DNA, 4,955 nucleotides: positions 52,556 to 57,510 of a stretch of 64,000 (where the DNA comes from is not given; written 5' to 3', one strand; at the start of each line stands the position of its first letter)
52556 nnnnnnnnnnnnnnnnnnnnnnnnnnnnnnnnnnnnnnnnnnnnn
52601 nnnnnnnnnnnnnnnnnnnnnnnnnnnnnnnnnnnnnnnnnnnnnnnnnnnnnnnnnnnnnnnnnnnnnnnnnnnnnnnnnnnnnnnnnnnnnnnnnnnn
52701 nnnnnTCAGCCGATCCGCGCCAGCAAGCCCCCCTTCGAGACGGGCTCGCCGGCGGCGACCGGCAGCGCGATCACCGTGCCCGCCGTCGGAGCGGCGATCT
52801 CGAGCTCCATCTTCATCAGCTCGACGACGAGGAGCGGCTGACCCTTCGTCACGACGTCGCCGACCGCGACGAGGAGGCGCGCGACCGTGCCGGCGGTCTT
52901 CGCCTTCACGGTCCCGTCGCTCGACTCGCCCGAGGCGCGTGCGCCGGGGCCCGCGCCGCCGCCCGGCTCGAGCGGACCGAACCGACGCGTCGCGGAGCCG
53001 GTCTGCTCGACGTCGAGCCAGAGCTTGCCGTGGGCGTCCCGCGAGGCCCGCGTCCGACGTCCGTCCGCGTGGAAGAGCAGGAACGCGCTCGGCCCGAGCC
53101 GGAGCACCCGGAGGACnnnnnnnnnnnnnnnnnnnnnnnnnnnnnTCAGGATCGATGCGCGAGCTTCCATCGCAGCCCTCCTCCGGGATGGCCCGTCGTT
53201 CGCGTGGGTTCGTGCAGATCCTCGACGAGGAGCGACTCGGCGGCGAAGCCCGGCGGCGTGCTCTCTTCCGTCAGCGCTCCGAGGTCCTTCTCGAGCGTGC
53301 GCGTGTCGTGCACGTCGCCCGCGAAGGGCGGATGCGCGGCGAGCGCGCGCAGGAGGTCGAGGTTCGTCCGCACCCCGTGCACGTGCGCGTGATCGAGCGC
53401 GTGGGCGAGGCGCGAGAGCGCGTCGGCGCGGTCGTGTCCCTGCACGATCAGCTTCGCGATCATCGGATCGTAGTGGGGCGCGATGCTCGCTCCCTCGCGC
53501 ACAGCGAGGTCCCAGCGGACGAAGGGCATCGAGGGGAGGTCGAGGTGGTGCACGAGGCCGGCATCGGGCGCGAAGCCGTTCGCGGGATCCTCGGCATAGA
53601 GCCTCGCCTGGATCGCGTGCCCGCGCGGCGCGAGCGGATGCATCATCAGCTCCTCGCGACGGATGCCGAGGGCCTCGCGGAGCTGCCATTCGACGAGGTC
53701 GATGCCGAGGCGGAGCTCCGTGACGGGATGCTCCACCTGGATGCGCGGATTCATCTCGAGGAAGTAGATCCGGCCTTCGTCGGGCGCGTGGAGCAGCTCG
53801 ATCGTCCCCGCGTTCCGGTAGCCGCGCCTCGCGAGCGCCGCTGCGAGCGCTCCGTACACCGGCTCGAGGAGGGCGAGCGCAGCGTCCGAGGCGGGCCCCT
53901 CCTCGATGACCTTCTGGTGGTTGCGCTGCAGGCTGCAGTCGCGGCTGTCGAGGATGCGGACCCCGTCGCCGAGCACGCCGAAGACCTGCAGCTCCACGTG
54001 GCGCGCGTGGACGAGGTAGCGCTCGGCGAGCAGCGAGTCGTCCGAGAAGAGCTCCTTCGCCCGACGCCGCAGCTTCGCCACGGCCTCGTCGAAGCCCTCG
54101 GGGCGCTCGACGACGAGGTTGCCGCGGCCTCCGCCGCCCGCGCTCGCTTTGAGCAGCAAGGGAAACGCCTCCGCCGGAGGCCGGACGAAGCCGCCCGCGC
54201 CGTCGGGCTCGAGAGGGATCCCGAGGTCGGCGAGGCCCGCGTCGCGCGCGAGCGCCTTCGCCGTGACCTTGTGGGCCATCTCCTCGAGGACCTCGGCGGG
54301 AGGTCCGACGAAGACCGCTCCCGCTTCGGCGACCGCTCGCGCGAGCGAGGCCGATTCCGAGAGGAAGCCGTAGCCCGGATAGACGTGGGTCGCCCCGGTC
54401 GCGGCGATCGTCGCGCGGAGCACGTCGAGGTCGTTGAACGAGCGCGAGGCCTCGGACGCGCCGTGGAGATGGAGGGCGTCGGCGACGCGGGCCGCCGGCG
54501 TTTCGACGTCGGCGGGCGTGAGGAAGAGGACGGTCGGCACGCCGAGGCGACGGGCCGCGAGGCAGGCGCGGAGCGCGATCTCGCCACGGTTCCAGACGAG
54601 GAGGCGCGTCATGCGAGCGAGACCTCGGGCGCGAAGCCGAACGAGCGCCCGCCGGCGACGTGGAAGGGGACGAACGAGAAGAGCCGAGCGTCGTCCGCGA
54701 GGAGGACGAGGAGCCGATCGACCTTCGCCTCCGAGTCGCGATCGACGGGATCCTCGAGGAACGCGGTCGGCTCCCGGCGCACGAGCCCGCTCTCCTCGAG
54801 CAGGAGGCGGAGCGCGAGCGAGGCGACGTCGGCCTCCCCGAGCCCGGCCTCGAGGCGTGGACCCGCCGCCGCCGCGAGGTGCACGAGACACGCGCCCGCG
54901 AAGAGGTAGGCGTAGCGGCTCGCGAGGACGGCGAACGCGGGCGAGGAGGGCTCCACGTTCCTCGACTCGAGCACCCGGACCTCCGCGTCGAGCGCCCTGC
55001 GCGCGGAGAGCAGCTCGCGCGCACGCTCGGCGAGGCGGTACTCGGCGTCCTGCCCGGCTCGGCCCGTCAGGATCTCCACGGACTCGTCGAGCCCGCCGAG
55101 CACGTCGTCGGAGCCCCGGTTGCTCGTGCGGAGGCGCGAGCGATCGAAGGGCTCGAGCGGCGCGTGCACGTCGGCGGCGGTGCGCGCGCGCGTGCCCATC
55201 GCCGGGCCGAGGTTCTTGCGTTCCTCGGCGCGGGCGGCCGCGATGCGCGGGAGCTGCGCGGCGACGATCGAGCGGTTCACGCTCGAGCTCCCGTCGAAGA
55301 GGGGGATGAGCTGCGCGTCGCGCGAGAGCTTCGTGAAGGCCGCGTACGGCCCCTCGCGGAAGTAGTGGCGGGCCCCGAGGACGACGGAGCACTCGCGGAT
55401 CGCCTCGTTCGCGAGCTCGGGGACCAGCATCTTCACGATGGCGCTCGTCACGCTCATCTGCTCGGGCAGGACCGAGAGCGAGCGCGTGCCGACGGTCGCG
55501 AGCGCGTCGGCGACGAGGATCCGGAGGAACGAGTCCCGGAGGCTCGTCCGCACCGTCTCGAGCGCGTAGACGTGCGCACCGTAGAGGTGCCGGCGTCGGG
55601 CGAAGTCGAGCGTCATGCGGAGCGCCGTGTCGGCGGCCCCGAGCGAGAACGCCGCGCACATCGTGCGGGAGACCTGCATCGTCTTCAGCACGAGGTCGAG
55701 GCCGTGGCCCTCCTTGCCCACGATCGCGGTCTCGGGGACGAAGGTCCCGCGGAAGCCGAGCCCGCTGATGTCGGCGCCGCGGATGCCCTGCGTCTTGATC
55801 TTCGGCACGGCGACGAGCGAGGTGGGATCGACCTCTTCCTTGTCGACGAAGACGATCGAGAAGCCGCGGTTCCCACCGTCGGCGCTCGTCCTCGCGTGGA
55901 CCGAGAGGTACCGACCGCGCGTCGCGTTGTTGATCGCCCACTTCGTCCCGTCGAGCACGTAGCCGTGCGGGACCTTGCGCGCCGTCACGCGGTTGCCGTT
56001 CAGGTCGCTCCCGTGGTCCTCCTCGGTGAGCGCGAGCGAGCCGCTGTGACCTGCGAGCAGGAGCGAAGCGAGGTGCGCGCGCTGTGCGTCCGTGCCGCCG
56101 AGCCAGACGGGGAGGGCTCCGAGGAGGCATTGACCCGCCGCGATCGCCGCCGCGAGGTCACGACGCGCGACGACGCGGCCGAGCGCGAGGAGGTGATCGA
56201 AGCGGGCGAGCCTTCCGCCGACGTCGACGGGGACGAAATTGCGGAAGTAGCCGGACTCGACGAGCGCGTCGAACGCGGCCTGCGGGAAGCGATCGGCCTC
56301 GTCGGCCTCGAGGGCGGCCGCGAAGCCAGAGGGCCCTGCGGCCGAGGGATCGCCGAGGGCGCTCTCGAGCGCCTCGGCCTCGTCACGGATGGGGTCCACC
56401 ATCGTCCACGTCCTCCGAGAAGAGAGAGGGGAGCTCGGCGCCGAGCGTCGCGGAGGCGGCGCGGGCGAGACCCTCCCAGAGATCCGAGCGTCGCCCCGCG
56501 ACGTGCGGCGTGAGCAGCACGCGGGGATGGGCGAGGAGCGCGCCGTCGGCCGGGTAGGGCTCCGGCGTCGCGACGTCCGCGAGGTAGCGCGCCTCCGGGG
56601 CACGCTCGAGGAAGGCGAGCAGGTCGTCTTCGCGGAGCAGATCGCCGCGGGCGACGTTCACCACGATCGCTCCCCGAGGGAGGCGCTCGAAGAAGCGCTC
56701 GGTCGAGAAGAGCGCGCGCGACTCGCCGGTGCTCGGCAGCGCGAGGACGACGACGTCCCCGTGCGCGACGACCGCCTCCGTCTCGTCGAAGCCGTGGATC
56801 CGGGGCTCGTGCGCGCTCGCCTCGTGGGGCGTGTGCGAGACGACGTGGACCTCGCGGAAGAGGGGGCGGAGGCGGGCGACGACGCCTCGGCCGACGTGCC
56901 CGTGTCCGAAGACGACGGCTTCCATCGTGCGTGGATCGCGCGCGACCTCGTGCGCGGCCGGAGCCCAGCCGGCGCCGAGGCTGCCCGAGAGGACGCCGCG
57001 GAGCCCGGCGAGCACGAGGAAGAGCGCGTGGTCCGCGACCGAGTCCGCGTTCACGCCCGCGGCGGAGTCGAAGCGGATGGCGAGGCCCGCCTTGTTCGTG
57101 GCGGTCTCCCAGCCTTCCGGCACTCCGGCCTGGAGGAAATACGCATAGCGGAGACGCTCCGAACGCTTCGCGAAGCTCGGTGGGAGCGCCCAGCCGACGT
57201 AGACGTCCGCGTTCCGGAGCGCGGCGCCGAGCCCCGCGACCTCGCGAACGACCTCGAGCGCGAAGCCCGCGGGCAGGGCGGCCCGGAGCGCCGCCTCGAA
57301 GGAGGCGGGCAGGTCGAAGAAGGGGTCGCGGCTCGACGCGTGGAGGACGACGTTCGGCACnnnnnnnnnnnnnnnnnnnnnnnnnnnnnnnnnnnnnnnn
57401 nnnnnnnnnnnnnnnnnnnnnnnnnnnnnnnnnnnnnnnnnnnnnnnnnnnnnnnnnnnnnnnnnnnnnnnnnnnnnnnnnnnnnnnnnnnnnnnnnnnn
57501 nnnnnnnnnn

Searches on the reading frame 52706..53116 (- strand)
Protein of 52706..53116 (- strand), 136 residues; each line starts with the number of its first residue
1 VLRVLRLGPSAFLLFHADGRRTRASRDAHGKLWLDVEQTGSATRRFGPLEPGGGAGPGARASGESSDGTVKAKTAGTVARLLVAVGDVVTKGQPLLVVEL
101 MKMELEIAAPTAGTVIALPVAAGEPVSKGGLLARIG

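Call 12: search_protein_families(library=pfam, proteins=[window:52706-53116:-], max_evalue=0.001)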
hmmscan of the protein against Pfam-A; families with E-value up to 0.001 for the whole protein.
window:52706-53116:- (136 aa): 5 families
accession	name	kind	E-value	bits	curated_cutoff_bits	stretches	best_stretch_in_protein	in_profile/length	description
PF00364.28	Biotin_lipoyl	-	1.3e-16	60.6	22.1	1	74-135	7-73/73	Biotin-requiring enzyme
PF13533.13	Biotin_lipoyl_2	-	1.2e-11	44.5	29.8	1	69-98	2-31/32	Biotin-lipoyl like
PF13437.12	HlyD_3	-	5.4e-07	30.8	22.2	0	69-99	1-31/106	HlyD family secretion protein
PF16576.10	HlyD_D23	-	5.2e-06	26.3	30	0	64-99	16-52/214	Barrel-sandwich domain of CusB or HlyD membrane-fusion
PF13375.12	RnfC_N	-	0.00015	22.2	25.6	1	74-118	37-80/101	RnfC Barrel sandwich hybrid domain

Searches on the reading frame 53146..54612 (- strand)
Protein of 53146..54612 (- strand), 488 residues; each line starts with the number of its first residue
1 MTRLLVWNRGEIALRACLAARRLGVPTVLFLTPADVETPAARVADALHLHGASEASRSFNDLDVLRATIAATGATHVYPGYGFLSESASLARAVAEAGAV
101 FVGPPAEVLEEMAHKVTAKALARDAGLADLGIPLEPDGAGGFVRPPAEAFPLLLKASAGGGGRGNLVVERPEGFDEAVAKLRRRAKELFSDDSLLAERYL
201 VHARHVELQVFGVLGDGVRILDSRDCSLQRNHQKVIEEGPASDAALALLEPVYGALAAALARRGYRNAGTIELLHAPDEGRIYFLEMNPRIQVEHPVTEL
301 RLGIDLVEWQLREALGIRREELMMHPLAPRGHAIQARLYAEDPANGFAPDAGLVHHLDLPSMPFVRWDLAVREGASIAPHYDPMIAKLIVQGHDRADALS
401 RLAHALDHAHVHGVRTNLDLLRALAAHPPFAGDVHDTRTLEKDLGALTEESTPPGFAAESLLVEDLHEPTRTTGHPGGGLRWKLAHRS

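Call 12: search_protein_families(library=pfam, proteins=[window:53146-54612:-], max_evalue=0.001)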
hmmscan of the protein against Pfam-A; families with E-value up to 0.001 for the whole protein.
window:53146-54612:- (488 aa): 3 families
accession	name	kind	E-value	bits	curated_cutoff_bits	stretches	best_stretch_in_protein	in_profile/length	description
PF02786.22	CPSase_L_D2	-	3.7e-37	128.3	19.8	1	149-318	38-207/211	Carbamoyl-phosphate synthase L chain, ATP binding domain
PF02785.25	Biotin_carb_C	-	4.2e-34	117.3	32.4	1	335-441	1-107/108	Biotin carboxylase C-terminal domain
PF00289.28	Biotin_carb_N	-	3.6e-27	95.4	25.5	1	2-109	3-110/110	Biotin carboxylase, N-terminal domain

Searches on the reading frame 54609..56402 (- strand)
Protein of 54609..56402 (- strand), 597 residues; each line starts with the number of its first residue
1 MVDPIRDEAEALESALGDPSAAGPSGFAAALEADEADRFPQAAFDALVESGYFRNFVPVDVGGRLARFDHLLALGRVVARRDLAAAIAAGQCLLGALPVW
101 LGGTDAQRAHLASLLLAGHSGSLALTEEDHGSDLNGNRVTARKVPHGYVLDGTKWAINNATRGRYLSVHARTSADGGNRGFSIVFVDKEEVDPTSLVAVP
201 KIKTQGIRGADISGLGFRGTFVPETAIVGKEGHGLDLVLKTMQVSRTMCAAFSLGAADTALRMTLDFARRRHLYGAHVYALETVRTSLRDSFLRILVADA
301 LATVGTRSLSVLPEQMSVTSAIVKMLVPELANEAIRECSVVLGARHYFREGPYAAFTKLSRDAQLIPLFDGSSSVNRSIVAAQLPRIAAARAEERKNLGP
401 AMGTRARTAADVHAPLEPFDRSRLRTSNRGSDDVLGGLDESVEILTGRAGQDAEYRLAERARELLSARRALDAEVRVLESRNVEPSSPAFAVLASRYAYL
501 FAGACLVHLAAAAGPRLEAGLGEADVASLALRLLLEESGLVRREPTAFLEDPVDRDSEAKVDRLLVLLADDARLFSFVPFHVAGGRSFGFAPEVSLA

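Call 12: search_protein_families(library=pfam, proteins=[window:54609-56402:-], max_evalue=0.001)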
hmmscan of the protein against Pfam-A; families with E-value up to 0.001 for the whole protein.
window:54609-56402:- (597 aa): 3 families
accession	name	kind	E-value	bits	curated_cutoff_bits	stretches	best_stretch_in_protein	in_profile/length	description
PF00441.29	Acyl-CoA_dh_1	-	8.8e-19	68.6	22.4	1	232-384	1-149/150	Acyl-CoA dehydrogenase, C-terminal domain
PF02770.24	Acyl-CoA_dh_M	-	1.1e-13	51.5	33.3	1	123-217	2-94/97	Acyl-CoA dehydrogenase, middle domain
PF02771.21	Acyl-CoA_dh_N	-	7.1e-06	26.8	22.9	1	30-118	23-112/113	Acyl-CoA dehydrogenase, N-terminal domain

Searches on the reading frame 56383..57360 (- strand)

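Call 12: search_protein_families(library=pfam, proteins=[window:56383-57360:-], max_evalue=0.001)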
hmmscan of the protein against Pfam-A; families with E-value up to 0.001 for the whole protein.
window:56383-57360:- (325 aa): 1 family
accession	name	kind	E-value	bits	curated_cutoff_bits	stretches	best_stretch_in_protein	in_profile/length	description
PF02826.25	2-Hacid_dh_C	-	1.8e-30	106.1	25.1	1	132-288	23-178/178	D-isomer specific 2-hydroxyacid dehydrogenase, NAD binding domain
